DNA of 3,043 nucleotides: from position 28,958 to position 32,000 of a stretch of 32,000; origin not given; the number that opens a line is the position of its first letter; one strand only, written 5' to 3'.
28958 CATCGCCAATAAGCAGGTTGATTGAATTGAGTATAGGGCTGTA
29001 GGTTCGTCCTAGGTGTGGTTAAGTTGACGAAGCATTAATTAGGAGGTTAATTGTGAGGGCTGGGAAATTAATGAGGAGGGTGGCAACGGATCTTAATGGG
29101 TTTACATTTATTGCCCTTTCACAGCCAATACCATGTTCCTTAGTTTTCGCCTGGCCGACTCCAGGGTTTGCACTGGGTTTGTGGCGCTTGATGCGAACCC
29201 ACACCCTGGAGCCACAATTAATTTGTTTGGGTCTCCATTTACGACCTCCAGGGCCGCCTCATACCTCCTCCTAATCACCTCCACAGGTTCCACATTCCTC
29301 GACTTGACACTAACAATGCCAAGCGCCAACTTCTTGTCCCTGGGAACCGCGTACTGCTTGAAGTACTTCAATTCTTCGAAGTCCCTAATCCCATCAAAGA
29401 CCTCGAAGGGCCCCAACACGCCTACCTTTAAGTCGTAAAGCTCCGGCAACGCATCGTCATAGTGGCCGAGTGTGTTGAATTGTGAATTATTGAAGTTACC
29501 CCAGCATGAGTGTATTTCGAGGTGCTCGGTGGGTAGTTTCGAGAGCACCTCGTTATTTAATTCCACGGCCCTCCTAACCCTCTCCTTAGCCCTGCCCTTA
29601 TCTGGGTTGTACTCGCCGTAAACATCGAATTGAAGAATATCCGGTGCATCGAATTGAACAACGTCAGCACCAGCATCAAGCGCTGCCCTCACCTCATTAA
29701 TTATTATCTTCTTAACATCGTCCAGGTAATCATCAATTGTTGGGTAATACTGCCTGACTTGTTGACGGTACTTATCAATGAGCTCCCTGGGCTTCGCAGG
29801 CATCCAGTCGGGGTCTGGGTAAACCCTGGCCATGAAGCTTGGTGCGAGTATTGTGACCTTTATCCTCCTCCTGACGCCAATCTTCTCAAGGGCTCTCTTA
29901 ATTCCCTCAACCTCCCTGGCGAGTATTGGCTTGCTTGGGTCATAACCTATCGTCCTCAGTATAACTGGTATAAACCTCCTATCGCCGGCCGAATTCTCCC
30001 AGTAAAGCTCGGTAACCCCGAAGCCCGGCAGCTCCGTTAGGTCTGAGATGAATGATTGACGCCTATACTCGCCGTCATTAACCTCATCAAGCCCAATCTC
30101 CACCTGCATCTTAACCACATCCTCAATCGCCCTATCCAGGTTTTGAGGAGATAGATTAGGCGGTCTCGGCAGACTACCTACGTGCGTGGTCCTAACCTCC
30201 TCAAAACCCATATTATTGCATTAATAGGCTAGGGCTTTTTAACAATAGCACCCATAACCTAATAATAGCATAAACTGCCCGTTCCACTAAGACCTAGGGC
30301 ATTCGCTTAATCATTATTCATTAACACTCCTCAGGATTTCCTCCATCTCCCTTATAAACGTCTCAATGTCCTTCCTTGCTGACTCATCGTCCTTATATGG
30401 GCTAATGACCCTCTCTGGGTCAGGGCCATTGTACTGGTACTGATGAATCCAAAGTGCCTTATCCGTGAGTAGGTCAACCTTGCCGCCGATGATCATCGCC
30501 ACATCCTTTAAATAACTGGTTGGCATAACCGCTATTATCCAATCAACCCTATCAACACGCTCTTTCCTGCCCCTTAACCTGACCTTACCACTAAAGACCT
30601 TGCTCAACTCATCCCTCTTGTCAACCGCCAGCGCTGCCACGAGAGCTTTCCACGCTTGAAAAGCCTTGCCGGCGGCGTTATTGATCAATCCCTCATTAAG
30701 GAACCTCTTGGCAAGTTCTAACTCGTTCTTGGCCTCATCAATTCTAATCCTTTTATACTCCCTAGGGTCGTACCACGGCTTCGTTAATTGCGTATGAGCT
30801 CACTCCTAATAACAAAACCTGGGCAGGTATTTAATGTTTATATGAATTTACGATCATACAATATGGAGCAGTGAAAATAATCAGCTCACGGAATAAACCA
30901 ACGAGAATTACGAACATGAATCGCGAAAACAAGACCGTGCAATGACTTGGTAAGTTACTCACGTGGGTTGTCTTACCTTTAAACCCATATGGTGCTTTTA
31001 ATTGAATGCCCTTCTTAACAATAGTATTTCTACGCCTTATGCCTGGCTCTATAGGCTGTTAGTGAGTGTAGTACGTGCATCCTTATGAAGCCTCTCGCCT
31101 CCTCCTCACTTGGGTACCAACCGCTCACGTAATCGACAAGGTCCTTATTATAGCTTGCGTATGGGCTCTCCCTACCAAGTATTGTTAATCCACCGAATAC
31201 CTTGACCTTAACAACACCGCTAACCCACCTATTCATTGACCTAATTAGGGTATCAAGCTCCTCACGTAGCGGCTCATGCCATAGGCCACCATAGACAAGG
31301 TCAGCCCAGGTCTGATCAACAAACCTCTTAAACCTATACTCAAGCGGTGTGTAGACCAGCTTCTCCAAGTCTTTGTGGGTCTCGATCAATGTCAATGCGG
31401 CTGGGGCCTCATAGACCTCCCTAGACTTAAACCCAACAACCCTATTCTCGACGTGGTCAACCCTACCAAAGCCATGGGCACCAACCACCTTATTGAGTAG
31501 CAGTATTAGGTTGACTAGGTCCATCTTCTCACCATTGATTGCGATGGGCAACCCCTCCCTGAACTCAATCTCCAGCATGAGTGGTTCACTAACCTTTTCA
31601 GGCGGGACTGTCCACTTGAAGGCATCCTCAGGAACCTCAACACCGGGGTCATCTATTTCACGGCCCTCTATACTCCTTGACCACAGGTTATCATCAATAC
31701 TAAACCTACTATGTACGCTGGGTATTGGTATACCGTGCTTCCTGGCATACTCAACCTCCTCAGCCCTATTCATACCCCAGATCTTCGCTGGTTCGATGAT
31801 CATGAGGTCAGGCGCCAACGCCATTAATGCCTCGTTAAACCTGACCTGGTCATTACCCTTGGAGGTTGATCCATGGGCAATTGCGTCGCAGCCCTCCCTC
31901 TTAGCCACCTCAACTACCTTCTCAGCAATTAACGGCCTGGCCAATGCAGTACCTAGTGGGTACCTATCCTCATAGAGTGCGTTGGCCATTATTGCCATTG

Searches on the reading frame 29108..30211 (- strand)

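Call 63: search_protein_families(library=pfam, proteins=[window:29108-30211:-], max_evalue=0.01)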
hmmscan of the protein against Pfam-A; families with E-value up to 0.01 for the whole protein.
window:29108-30211:- (367 aa): 1 family
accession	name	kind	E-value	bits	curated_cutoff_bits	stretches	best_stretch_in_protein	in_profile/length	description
PF01717.24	Meth_synt_2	-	8e-14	52.1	21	1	166-364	152-322/324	Cobalamin-independent synthase, Catalytic domain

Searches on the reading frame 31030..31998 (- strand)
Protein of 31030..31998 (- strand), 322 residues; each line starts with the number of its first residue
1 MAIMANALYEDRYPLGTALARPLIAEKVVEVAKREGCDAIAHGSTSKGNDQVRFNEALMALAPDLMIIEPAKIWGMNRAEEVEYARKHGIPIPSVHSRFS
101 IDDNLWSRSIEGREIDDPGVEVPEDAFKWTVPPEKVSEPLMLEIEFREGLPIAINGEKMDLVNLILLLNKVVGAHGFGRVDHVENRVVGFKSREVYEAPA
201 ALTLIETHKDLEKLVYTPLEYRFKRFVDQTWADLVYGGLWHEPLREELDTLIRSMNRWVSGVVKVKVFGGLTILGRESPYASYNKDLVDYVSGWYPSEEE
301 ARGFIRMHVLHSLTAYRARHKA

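Call 63: search_protein_families(library=pfam, proteins=[window:31030-31998:-], max_evalue=0.01)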
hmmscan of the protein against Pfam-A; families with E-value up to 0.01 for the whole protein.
window:31030-31998:- (322 aa): 2 families
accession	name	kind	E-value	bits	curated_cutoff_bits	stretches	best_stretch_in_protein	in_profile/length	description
PF20979.2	Arginosuc_syn_C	-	1.5e-72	244.2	27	1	99-312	1-216/219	Arginosuccinate synthase C-terminal domain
PF00764.25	Arginosuc_synth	-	1.1e-34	120.2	27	1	2-91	73-162/162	Arginosuccinate synthase N-terminal HUP domain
